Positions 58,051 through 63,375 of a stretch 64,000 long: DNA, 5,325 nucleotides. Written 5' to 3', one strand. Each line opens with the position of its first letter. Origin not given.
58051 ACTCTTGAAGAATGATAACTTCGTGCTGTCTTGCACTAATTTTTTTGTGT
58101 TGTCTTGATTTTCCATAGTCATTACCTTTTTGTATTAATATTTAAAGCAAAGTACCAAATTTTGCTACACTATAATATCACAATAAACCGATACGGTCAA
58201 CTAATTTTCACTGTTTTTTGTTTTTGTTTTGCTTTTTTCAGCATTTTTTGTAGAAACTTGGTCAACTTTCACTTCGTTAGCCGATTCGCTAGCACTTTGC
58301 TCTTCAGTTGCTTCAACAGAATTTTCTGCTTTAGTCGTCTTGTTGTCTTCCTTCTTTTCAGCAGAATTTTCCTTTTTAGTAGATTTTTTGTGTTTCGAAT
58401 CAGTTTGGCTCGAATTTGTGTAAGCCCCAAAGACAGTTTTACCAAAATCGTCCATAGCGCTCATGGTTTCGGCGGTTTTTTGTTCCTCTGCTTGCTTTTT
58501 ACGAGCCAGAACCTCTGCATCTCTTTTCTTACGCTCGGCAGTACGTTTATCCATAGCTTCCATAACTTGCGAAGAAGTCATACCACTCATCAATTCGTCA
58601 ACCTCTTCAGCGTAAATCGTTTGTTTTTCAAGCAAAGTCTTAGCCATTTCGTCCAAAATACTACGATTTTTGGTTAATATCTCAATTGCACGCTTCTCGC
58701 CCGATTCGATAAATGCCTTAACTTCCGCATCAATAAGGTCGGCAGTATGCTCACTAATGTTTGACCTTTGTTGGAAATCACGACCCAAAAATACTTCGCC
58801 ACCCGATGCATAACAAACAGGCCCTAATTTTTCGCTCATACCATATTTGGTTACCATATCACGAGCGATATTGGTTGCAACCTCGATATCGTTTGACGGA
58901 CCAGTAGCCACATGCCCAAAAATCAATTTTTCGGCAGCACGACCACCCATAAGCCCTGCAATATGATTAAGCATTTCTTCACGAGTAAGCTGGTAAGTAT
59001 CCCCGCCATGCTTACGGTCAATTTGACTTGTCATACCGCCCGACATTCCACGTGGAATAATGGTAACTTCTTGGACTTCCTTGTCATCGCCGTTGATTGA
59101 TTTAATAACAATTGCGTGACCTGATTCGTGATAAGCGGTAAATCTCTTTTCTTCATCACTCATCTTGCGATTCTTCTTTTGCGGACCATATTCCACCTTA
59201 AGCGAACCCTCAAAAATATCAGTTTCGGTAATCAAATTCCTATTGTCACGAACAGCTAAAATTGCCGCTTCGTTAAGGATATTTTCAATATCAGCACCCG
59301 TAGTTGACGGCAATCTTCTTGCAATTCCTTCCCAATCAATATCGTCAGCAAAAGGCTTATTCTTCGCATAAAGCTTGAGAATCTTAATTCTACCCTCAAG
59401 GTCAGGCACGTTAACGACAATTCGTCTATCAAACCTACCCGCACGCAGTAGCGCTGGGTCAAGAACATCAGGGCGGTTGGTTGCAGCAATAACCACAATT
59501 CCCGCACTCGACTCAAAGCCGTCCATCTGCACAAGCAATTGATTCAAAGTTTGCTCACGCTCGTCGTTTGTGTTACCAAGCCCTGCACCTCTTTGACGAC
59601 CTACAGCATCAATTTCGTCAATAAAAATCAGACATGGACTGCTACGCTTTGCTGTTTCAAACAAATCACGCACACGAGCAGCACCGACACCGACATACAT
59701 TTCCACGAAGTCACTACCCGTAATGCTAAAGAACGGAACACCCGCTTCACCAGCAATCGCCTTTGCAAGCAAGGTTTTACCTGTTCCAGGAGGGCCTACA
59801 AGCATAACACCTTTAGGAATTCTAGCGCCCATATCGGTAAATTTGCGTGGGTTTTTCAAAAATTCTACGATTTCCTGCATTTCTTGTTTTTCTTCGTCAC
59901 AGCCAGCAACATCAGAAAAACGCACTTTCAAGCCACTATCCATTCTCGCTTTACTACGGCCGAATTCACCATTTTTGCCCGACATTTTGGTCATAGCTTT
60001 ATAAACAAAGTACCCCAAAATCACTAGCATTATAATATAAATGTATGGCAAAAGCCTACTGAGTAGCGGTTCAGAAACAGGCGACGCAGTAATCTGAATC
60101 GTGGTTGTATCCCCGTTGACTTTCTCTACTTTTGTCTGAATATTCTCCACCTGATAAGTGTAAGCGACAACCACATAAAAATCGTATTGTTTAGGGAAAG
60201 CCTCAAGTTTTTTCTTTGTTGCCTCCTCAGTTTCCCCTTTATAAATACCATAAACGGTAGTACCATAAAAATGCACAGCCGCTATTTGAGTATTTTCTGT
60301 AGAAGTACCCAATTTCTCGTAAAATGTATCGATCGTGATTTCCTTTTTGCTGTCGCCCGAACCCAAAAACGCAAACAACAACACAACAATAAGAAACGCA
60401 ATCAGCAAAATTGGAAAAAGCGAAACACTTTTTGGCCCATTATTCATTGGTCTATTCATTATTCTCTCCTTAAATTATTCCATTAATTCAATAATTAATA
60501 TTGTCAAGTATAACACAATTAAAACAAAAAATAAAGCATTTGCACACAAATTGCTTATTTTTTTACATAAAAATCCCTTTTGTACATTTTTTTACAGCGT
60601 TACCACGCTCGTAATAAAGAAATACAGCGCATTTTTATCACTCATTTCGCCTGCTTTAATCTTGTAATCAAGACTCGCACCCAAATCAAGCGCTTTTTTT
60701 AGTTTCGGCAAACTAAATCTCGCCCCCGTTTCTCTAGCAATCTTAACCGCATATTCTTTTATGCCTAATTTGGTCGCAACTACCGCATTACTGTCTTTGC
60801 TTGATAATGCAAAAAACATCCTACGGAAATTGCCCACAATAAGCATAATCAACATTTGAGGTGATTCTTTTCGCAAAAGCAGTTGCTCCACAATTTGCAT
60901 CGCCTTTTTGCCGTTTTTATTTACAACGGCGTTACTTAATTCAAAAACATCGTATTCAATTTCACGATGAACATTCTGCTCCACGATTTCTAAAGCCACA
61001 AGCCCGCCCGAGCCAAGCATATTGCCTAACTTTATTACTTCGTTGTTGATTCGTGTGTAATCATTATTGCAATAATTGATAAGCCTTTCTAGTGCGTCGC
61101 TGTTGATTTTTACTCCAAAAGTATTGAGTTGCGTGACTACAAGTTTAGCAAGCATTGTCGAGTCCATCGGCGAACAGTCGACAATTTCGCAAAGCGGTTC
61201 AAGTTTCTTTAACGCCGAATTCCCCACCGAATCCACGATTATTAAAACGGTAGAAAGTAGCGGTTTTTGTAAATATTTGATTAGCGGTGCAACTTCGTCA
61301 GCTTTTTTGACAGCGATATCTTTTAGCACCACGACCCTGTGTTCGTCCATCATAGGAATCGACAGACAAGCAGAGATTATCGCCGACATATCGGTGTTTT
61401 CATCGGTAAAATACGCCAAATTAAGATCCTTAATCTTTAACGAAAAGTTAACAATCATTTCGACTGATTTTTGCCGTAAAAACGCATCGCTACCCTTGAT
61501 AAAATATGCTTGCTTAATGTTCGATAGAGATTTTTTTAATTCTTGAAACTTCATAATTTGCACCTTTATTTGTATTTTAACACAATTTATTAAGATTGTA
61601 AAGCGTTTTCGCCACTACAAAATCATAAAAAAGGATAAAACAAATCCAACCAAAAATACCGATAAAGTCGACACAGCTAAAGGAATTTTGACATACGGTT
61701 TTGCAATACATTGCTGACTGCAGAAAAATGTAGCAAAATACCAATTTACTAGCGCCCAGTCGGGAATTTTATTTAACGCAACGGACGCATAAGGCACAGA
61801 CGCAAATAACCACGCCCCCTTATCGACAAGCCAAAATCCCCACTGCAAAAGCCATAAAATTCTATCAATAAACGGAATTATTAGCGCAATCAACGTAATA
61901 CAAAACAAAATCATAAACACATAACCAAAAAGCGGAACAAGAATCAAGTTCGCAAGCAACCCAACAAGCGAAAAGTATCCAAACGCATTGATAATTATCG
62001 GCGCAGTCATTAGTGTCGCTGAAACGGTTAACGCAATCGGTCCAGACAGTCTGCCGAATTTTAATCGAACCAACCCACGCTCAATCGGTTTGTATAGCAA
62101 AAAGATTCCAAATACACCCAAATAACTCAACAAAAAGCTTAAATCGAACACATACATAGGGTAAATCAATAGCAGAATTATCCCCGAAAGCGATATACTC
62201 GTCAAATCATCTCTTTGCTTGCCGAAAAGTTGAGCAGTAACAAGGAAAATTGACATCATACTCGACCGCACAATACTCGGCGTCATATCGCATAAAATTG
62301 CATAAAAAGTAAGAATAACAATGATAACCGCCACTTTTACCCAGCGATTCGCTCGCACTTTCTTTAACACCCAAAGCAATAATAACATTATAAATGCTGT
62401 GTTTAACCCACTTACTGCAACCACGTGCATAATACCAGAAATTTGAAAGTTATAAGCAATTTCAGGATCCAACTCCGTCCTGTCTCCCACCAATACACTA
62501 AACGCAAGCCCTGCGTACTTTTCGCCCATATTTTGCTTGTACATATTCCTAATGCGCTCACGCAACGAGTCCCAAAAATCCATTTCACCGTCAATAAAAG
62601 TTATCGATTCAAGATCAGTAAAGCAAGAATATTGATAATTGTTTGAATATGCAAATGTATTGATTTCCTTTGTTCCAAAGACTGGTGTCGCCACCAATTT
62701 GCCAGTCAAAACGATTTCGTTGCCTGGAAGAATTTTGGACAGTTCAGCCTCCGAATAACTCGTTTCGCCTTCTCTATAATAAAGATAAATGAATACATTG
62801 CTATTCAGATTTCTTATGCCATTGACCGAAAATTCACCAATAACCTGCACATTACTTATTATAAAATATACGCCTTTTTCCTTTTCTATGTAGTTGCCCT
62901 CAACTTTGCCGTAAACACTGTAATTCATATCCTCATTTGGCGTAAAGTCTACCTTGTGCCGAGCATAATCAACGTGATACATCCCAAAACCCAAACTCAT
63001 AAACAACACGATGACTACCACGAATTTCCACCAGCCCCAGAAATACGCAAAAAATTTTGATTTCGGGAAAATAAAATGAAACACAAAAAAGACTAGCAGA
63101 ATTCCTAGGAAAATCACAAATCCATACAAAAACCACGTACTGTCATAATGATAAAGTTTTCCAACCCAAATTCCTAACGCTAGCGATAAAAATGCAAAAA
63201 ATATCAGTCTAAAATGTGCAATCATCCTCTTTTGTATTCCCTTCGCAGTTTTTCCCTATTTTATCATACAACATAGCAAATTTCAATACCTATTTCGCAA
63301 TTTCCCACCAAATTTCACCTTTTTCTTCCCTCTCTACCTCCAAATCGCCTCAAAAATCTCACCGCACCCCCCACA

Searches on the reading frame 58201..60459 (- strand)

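Call 8: search_protein_families(library=ncbifam, proteins=[window:58201-60459:-], max_evalue=1e-10)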
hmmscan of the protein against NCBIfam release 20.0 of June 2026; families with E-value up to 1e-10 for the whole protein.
window:58201-60459:- (752 aa): 10 families
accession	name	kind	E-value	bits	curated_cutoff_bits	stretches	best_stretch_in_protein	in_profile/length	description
TIGR01241.2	FtsH_fam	equivalog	1.4e-222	740.7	600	1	23-620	4-598/598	ATP-dependent zinc metalloprotease FtsH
NF008004.0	PRK10733.1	equivalog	1.4e-173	578.3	1008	1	90-669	64-637/644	ATP-dependent zinc metalloprotease FtsH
NF003069.1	PRK03992.1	subfamily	7.1e-84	282.1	500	1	175-423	124-373/379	proteasome-activating nucleotidase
TIGR01242.2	TIGR01242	subfamily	4.3e-79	266.1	500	1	178-422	110-355/362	proteasome-activating nucleotidase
TIGR01243.1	CDC48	subfamily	3.3e-74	250.5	802.65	1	178-418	449-678/733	CDC48 family AAA ATPase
NF047748.1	PrtsmActNtasePan1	equivalog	1.9e-69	234.6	750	1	177-431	143-398/405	proteasome-activating nucleotidase Pan1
NF047747.1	PrtsmActNtasePan2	equivalog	6.1e-69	233.2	700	1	174-423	143-393/397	proteasome-activating nucleotidase Pan2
TIGR03689.1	pup_AAA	equivalog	3.6e-38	131.5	504.75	1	179-374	179-388/512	proteasome ATPase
NF041006.2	cell_div_CdvC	equivalog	3.6e-37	128.1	650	1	176-405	97-325/370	cell division protein CdvC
NF042959.1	IteA_antiphage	equivalog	3.7e-37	128.3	510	1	189-436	99-338/367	anti-phage ATPase IteA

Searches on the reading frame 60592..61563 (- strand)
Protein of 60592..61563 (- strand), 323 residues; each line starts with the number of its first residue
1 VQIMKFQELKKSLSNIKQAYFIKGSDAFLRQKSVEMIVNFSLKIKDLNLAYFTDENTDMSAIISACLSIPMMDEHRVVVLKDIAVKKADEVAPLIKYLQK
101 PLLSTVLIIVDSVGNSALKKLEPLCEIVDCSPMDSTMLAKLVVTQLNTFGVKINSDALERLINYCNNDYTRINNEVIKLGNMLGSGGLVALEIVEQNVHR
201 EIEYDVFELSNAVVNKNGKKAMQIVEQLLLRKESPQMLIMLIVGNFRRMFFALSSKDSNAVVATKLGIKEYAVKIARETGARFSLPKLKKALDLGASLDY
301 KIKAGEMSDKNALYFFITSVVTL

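Call 85: search_protein_families(library=ncbifam, proteins=[window:60592-61563:-], max_evalue=0.00001)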
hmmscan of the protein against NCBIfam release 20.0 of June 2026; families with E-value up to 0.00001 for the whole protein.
window:60592-61563:- (323 aa): 3 families
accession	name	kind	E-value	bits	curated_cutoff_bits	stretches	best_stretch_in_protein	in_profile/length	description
TIGR01128.2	holA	equivalog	7.5e-64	216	80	1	20-318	2-314/316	DNA polymerase III subunit delta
NF004165.0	PRK05629.1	equivalog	5.3e-11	42.2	301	1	18-305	8-299/319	DNA polymerase III subunit delta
NF005918.0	PRK07914.1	equivalog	1.9e-08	34.2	420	1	62-319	53-313/321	hypothetical protein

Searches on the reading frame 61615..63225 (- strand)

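Call 8: search_protein_families(library=ncbifam, proteins=[window:61615-63225:-], max_evalue=1e-10)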
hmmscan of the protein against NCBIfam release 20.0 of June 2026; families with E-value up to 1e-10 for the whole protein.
window:61615-63225:- (536 aa): 4 families
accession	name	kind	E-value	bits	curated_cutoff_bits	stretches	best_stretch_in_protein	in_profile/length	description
TIGR00361.1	ComEC_Rec2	equivalog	3e-28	98.4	190.05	1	182-466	79-363/663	DNA internalization-related competence protein ComEC/Rec2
TIGR00360.1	ComEC_N-term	subfamily_domain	4.1e-24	85.7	36.5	1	265-438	1-169/171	ComEC/Rec2-related protein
NF045979.1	ComEC_MAG0480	equivalog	1.6e-22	80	150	1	38-461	28-418/461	MAG0480 family ComEC-like protein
NF008580.0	PRK11539.1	equivalog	1.9e-17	62.9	969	1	221-499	182-475/758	ComEC family protein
